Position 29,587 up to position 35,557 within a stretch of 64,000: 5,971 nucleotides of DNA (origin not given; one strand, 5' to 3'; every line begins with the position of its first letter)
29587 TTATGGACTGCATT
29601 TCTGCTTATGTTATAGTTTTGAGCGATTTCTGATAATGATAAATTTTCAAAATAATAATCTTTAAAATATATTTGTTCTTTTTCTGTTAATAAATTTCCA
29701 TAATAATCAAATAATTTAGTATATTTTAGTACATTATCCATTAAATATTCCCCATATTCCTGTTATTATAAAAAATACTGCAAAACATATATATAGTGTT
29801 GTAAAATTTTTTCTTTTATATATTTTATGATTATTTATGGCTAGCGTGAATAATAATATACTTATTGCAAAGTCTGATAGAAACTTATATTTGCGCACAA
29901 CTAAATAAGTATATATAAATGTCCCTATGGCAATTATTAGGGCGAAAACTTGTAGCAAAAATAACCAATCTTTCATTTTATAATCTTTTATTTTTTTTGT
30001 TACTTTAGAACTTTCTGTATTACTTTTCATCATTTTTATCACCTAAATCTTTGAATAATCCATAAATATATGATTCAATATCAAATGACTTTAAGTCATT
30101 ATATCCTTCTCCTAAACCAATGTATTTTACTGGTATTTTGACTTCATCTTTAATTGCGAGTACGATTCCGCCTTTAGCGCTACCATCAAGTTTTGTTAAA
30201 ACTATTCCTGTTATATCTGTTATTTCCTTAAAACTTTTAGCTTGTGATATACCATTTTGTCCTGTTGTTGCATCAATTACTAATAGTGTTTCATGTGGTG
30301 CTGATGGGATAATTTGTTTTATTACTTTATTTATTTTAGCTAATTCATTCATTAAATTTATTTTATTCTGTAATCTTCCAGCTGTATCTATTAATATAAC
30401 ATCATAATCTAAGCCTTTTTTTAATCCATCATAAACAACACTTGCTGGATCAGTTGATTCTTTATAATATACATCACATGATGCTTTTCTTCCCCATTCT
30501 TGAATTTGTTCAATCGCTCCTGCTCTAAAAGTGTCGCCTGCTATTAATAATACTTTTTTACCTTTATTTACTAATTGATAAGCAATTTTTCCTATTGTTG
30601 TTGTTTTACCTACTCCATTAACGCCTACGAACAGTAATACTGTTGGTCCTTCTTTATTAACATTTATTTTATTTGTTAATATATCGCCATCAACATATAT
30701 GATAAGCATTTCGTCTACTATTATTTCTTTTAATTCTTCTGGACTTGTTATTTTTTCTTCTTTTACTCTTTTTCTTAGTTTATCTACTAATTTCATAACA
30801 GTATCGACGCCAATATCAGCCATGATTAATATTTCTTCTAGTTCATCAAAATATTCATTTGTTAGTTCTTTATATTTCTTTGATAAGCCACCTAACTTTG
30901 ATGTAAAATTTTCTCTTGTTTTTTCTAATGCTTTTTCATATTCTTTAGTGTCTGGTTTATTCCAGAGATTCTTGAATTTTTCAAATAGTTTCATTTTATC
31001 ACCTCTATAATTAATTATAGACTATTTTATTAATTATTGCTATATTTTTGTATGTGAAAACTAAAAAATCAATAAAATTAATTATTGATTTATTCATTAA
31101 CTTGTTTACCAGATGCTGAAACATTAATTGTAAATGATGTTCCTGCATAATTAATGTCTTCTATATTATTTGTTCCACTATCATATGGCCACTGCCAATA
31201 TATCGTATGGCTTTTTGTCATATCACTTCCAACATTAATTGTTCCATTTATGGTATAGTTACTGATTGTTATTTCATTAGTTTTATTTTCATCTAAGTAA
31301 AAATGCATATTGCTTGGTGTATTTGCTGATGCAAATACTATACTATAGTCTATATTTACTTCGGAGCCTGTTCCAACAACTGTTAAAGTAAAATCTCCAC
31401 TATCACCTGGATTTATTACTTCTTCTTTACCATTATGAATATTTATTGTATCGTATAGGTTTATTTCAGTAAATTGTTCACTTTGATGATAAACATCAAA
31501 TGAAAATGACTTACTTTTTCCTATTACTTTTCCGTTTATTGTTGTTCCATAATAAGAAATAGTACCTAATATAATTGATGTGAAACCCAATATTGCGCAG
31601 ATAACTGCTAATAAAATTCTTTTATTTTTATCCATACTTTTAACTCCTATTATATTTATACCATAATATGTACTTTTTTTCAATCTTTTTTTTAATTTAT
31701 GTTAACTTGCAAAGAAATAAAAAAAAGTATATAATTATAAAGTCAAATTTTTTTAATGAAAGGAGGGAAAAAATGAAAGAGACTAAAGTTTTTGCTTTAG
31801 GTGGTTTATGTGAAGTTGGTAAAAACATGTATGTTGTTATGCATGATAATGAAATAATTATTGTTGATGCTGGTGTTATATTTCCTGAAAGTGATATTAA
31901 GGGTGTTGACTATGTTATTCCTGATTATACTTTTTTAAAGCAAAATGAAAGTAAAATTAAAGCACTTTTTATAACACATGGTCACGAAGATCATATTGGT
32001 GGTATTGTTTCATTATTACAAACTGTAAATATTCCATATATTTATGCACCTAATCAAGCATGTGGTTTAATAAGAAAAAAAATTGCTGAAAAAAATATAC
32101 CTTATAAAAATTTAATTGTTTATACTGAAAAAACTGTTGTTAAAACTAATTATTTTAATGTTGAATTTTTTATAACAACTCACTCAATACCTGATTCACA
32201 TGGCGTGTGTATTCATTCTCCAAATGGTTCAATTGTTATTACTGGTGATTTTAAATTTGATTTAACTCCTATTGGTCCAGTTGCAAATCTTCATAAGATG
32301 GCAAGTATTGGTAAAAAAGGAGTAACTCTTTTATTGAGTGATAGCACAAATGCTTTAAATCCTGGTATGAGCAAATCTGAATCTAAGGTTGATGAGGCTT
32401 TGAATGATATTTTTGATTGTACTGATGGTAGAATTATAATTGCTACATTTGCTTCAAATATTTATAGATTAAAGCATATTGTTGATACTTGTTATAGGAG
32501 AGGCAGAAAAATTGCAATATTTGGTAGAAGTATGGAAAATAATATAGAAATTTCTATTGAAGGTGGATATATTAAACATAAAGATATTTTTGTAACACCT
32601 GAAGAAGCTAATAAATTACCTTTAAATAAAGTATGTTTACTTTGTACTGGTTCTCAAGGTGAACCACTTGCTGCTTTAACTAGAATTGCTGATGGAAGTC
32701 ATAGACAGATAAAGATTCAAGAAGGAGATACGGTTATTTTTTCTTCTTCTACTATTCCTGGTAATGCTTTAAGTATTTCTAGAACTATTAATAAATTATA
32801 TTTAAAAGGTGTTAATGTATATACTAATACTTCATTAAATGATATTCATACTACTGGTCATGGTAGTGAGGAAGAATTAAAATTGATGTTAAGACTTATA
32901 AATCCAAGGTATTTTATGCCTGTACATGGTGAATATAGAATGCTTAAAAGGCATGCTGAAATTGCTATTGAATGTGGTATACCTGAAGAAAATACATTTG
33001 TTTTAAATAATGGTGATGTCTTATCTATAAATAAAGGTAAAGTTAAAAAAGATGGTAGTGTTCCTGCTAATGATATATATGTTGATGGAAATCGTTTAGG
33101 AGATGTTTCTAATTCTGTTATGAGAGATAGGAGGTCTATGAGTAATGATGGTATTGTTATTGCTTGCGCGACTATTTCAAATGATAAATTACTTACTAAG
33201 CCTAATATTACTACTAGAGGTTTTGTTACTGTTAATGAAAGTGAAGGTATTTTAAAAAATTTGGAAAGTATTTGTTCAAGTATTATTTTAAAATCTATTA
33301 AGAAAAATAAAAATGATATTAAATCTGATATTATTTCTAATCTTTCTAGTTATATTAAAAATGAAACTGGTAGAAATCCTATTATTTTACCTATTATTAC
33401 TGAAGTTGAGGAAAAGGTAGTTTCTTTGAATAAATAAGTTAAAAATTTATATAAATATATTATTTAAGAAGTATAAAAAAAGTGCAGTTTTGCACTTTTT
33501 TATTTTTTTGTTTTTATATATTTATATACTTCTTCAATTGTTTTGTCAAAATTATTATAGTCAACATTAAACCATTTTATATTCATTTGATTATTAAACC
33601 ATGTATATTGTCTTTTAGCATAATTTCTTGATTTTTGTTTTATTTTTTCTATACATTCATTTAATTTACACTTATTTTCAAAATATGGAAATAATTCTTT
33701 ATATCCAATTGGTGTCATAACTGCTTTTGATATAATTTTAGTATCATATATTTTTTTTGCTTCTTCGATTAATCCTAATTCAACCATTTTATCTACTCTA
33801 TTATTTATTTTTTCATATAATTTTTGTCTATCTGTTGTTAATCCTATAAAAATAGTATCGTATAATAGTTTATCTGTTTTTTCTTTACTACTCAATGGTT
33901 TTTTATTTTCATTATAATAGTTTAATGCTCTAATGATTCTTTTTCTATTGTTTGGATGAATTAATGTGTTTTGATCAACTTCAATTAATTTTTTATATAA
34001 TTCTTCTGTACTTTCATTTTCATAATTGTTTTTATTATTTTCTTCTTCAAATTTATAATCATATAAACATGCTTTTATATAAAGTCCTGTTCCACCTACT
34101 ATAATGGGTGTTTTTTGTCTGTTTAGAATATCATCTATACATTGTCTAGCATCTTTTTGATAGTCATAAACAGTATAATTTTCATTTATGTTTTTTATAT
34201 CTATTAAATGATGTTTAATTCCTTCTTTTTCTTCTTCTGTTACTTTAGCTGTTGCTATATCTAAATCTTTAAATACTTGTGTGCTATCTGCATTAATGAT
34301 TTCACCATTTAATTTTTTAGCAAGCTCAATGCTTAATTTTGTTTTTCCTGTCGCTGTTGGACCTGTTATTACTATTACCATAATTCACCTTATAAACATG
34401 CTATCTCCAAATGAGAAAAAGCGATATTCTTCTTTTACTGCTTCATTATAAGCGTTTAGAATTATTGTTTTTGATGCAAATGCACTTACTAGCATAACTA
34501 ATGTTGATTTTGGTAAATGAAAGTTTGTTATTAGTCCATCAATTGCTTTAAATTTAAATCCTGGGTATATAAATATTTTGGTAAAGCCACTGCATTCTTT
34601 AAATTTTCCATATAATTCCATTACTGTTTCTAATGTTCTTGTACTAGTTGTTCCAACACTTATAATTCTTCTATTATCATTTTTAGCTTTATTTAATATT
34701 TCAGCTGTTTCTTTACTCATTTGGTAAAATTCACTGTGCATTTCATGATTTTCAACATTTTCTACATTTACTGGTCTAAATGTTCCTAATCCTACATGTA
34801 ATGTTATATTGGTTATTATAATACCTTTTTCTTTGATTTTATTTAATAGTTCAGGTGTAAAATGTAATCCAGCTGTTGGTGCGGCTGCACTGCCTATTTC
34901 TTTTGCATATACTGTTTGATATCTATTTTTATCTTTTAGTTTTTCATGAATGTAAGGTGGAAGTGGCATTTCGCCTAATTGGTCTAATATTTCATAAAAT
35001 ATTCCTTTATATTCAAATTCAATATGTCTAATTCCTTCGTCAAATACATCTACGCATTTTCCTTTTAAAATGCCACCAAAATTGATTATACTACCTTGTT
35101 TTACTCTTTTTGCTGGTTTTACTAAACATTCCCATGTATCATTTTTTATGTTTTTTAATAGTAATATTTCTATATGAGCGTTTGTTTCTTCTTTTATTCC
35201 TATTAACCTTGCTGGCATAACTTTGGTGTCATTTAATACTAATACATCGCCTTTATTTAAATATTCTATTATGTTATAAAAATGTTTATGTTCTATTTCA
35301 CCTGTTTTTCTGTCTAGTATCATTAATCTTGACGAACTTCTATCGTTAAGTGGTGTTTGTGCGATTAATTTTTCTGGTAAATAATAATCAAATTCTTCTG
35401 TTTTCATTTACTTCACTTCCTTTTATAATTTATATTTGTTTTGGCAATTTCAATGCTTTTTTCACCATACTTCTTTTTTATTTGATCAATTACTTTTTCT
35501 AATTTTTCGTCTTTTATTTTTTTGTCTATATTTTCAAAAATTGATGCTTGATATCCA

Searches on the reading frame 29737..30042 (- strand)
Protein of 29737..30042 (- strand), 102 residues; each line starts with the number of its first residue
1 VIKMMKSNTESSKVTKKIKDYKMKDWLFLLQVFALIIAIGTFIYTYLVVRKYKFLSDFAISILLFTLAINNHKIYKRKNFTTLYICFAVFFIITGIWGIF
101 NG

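Call 8: search_protein_families(library=pfam, proteins=[window:29737-30042:-], max_evalue=0.01)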
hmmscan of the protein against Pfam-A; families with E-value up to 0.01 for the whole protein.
window:29737-30042:- (102 aa): 1 family
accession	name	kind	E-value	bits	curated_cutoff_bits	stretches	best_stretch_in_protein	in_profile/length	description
PF07436.16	Curto_V3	-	0.0058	17.5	25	1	23-77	4-58/87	Curtovirus V3 protein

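Call 9: search_protein_families(library=ncbifam, proteins=[window:29737-30042:-], max_evalue=0.01)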
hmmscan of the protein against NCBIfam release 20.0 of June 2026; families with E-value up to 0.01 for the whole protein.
window:29737-30042:- (102 aa): 1 family
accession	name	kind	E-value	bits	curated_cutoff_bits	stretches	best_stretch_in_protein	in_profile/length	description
NF011715.0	PRK15136.1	equivalog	0.0021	16.8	563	1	10-54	6-51/390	multidrug efflux MFS transporter periplasmic adaptor subunit EmrA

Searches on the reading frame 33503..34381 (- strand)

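Call 36: search_protein_families(library=pfam, proteins=[window:33503-34381:-], max_evalue=0.0001)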
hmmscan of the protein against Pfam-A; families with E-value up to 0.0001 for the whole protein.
window:33503-34381:- (293 aa): 3 families
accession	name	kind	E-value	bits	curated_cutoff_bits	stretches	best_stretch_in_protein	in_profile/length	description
PF01715.23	IPPT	-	1.1e-79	267.9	23.6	1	35-265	1-243/243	IPP transferase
PF01745.22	IPT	-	1.9e-08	34.4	20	1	2-68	3-69/233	Isopentenyl transferase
PF00004.35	AAA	-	8.5e-05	23.5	21.2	0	4-54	2-38/131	ATPase family associated with various cellular activities (AAA)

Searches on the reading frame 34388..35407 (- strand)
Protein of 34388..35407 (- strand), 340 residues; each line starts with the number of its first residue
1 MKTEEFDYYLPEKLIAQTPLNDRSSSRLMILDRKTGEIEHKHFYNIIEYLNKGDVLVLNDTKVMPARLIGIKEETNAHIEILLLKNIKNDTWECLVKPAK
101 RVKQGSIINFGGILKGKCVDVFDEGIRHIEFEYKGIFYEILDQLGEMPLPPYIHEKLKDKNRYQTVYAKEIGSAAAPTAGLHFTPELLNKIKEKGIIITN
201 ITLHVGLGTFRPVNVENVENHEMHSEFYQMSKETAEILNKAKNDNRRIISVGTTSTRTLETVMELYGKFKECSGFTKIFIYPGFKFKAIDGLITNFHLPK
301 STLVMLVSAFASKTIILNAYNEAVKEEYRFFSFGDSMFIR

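Call 36: search_protein_families(library=pfam, proteins=[window:34388-35407:-], max_evalue=0.0001)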
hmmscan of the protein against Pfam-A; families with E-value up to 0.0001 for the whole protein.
window:34388-35407:- (340 aa): 1 family
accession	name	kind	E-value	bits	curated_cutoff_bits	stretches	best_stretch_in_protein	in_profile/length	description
PF02547.20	Queuosine_synth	-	1.3e-140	468.5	25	1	4-339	2-322/322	Queuosine biosynthesis protein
